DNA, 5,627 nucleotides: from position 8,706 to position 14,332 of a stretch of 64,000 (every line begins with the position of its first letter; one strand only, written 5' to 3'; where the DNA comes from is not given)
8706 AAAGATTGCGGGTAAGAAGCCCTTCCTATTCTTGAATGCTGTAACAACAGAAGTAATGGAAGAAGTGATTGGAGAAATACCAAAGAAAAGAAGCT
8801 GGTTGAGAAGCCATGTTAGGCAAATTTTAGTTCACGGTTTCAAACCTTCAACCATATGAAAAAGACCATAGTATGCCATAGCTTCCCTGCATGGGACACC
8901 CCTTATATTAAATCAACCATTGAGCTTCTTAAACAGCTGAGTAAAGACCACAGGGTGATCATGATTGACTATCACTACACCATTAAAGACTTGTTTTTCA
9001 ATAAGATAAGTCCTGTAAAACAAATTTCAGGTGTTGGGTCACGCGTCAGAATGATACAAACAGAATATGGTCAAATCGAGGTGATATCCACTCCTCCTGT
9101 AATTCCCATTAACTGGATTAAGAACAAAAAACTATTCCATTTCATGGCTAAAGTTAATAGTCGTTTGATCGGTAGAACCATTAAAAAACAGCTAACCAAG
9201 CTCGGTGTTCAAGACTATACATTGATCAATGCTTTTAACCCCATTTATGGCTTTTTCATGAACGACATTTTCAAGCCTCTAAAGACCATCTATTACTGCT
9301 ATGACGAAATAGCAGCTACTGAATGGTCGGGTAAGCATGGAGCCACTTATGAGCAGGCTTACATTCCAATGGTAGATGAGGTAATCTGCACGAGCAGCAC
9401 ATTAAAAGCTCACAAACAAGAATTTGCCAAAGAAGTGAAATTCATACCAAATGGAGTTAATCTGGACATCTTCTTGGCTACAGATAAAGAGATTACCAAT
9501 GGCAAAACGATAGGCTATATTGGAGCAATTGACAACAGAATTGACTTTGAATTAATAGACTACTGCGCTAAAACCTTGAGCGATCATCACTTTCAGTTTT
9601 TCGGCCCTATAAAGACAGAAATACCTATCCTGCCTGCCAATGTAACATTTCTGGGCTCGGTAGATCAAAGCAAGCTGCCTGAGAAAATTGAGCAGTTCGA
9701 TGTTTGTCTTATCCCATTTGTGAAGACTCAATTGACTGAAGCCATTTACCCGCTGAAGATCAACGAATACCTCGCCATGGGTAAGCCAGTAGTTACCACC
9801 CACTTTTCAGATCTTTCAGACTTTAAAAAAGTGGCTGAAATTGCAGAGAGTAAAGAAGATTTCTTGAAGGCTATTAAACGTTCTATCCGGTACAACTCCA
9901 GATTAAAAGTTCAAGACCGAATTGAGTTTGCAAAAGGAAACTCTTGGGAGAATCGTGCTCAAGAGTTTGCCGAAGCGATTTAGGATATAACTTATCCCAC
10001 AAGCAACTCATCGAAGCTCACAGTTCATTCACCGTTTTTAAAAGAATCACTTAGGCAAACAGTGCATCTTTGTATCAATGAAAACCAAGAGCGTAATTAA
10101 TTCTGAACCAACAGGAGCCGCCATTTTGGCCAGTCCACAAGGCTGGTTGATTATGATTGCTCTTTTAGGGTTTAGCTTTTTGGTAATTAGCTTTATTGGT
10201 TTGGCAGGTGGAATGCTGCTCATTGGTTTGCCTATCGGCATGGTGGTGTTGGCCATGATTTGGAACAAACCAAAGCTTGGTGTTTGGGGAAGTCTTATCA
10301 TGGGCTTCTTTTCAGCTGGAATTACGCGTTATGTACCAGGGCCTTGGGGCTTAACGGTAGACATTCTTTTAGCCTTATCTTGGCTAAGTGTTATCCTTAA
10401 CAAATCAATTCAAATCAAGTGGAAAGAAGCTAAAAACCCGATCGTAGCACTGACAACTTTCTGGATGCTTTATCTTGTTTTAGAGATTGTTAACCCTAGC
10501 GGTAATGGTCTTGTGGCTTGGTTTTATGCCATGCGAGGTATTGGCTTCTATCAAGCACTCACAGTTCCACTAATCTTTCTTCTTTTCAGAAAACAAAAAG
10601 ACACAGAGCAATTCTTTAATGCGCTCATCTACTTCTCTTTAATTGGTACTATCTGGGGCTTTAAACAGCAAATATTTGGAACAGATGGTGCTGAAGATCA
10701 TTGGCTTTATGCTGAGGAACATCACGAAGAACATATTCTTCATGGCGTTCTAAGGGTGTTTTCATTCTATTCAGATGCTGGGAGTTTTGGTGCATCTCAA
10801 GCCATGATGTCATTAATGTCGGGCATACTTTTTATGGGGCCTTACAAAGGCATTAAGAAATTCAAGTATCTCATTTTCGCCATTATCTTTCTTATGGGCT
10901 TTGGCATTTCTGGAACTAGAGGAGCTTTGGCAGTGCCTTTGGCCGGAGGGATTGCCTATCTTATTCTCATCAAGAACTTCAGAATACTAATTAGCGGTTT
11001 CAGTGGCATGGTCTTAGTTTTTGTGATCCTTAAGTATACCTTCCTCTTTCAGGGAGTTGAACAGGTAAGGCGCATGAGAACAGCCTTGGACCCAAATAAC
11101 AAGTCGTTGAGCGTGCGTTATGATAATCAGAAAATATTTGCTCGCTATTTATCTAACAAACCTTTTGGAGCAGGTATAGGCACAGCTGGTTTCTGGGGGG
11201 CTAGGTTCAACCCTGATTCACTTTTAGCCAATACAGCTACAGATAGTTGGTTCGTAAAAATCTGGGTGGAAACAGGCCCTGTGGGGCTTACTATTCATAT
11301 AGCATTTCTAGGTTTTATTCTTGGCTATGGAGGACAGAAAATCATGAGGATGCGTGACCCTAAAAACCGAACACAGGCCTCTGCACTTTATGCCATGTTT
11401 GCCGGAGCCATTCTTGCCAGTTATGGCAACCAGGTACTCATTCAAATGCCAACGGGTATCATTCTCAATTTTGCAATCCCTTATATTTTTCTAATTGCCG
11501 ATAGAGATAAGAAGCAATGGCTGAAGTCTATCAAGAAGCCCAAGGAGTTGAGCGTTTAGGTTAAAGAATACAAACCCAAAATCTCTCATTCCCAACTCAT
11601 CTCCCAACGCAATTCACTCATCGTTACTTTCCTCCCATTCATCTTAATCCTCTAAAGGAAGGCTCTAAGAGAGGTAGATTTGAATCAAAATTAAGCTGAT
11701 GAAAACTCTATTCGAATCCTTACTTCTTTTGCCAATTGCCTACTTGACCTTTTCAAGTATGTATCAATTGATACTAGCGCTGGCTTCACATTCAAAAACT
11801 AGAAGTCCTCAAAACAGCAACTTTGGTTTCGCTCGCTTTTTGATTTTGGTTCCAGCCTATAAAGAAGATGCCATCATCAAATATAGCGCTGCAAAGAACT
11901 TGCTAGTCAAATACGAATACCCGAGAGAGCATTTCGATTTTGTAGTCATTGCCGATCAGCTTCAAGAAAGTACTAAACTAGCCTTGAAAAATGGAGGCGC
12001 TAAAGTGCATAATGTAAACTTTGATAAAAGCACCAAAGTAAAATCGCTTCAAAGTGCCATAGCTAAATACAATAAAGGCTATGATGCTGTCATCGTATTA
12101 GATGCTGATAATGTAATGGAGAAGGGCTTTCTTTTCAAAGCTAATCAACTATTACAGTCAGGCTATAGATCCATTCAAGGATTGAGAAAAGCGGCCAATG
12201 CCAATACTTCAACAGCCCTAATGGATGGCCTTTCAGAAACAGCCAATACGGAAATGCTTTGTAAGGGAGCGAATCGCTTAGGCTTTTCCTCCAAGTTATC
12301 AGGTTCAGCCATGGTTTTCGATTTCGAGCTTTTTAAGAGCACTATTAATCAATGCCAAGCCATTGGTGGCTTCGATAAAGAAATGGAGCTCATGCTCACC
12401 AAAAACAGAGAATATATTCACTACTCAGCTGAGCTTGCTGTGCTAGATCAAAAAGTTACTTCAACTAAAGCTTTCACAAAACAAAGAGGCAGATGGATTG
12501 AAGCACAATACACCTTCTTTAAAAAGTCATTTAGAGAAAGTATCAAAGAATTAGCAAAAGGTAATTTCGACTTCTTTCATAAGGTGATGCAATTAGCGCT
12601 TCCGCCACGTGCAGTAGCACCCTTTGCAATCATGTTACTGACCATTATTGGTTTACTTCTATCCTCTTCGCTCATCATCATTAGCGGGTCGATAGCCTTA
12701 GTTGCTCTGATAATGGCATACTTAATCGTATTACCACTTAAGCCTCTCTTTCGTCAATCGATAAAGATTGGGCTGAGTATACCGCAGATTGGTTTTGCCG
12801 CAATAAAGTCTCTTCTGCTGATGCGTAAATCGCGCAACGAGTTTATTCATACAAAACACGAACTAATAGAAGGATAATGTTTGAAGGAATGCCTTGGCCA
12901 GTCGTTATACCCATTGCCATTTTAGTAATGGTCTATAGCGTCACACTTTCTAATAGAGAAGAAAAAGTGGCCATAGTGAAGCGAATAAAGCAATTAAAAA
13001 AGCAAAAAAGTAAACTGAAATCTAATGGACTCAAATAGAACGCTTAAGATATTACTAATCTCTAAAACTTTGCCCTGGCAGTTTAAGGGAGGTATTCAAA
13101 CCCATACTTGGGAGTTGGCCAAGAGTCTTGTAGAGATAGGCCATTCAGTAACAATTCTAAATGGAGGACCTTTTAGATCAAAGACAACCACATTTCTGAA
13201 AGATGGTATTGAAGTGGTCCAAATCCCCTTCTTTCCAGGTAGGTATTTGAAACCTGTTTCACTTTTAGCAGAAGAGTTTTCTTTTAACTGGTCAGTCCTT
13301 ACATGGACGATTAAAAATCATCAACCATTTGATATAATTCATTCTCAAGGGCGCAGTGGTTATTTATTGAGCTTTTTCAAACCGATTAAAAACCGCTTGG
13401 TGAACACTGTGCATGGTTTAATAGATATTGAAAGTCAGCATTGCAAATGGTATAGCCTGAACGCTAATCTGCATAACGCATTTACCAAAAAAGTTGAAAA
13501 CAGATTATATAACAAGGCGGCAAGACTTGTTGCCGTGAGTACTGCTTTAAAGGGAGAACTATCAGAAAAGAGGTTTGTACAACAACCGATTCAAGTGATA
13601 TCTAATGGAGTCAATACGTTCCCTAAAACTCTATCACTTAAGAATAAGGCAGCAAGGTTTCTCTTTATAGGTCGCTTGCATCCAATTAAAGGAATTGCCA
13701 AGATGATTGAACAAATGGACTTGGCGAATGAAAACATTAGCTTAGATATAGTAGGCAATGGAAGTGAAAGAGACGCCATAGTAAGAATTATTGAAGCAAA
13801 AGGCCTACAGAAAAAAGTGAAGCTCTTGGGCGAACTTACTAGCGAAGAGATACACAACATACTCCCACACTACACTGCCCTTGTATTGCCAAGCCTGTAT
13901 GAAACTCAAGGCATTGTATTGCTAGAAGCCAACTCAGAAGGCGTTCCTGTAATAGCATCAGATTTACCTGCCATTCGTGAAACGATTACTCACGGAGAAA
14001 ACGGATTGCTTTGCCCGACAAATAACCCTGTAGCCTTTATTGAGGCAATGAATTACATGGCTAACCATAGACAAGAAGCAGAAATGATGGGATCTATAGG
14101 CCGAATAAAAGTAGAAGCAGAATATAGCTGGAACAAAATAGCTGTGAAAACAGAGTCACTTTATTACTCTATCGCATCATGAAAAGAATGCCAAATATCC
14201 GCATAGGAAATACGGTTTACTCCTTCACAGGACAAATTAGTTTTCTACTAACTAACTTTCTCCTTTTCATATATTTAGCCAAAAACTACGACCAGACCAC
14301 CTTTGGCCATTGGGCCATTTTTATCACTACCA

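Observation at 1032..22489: Hidden regulon: 21-bp-period T(C/T)ATCG repeats placed exactly 36 bp before a -7 box at six promoters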

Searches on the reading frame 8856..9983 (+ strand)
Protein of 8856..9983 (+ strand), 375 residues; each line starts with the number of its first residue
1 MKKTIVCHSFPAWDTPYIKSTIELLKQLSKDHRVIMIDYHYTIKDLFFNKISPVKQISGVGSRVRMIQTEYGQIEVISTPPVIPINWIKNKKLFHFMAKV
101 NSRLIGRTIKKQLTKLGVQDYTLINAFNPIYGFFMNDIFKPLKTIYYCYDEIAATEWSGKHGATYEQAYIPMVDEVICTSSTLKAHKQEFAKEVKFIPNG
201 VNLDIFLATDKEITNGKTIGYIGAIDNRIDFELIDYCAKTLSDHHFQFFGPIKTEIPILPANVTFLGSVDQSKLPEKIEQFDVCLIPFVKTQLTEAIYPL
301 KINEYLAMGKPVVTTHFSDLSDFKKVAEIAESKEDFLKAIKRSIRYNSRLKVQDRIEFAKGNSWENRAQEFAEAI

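Call 8: search_protein_families(library=pfam, proteins=[window:8856-9983:+])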
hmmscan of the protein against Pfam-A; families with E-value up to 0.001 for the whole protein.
window:8856-9983:+ (375 aa): 2 families
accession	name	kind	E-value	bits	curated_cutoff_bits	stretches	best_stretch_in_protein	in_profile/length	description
PF13692.12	Glyco_trans_1_4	-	7.2e-09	36.5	27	1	217-322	2-113/142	Glycosyl transferases group 1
PF13524.12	Glyco_trans_1_2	-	7.5e-05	23.2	25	1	239-371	10-142/144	Glycosyl transferase-like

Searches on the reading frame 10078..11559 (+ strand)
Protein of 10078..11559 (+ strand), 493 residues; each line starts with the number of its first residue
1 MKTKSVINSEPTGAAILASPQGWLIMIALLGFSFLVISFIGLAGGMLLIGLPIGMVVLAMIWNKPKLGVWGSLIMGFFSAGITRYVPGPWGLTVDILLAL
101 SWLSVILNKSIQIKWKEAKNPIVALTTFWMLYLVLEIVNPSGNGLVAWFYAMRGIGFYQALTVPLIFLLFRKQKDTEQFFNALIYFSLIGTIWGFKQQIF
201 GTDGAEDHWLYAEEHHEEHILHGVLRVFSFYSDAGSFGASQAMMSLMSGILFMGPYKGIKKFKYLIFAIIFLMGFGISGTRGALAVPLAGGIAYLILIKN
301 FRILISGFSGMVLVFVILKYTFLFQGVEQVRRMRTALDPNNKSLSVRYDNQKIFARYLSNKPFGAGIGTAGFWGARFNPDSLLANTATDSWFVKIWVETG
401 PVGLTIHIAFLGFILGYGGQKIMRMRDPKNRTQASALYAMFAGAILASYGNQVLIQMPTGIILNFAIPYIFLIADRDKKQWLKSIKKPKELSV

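Call 8: search_protein_families(library=pfam, proteins=[window:10078-11559:+])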
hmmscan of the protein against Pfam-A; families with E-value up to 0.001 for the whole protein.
window:10078-11559:+ (493 aa): 1 family
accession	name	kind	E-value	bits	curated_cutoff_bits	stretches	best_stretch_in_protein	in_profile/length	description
PF04932.20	Wzy_C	-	4.9e-10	39.8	31.7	1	267-406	2-147/149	O-Antigen ligase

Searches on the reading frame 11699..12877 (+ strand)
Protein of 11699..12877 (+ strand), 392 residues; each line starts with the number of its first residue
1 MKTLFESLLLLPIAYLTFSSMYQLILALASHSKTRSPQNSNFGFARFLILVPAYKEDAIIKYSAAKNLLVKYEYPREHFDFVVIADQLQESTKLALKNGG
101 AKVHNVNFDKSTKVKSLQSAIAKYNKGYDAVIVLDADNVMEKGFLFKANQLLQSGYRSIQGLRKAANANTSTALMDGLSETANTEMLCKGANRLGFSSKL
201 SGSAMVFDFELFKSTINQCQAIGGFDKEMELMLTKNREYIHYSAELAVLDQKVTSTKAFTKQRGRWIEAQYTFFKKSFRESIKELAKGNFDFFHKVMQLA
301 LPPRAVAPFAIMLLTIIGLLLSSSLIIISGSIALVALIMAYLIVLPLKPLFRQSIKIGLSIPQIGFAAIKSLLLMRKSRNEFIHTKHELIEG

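Call 8: search_protein_families(library=pfam, proteins=[window:11699-12877:+])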
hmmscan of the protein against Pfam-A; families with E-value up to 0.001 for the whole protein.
window:11699-12877:+ (392 aa): 2 families
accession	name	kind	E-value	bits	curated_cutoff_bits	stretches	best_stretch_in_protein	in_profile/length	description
PF13641.12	Glyco_tranf_2_3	-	4.4e-18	66.6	27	1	46-268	2-229/230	Glycosyltransferase like family 2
PF13632.12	Glyco_trans_2_3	-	1.3e-10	41.9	27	1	131-343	2-194/198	Glycosyl transferase family group 2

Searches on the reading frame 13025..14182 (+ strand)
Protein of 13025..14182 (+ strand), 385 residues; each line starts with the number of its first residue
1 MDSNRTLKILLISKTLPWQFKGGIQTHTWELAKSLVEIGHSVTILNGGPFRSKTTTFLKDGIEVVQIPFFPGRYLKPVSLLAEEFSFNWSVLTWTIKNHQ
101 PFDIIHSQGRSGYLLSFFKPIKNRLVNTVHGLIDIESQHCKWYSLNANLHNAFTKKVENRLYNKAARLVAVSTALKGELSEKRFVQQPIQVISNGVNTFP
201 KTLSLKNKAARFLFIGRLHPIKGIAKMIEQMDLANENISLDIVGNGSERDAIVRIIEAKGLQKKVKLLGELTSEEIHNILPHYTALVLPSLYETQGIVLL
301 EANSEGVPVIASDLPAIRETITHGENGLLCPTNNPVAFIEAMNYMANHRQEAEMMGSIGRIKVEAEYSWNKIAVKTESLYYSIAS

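Call 9: search_protein_families(library=pfam, proteins=[window:13025-14182:+])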
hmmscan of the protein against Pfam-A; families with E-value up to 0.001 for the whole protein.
window:13025-14182:+ (385 aa): 6 families
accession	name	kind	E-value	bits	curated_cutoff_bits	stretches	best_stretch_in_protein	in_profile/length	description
PF00534.26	Glycos_transf_1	-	1.3e-34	119.7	26.4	1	201-360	7-170/172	Glycosyl transferases group 1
PF13692.12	Glyco_trans_1_4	-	1.5e-29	103.5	27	1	211-346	3-140/142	Glycosyl transferases group 1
PF13439.12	Glyco_transf_4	-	1.3e-20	74.5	28.5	1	22-198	2-168/170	Glycosyltransferase Family 4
PF13579.12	Glyco_trans_4_4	-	4.1e-13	50.4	29.7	1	22-195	1-158/158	Glycosyl transferase 4-like domain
PF20706.3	GT4-conflict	-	4.7e-10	39.4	26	1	133-313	113-312/385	Family 4 Glycosyltransferase in conflict systems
PF13524.12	Glyco_trans_1_2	-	0.0001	22.7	25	1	227-374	5-140/144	Glycosyl transferase-like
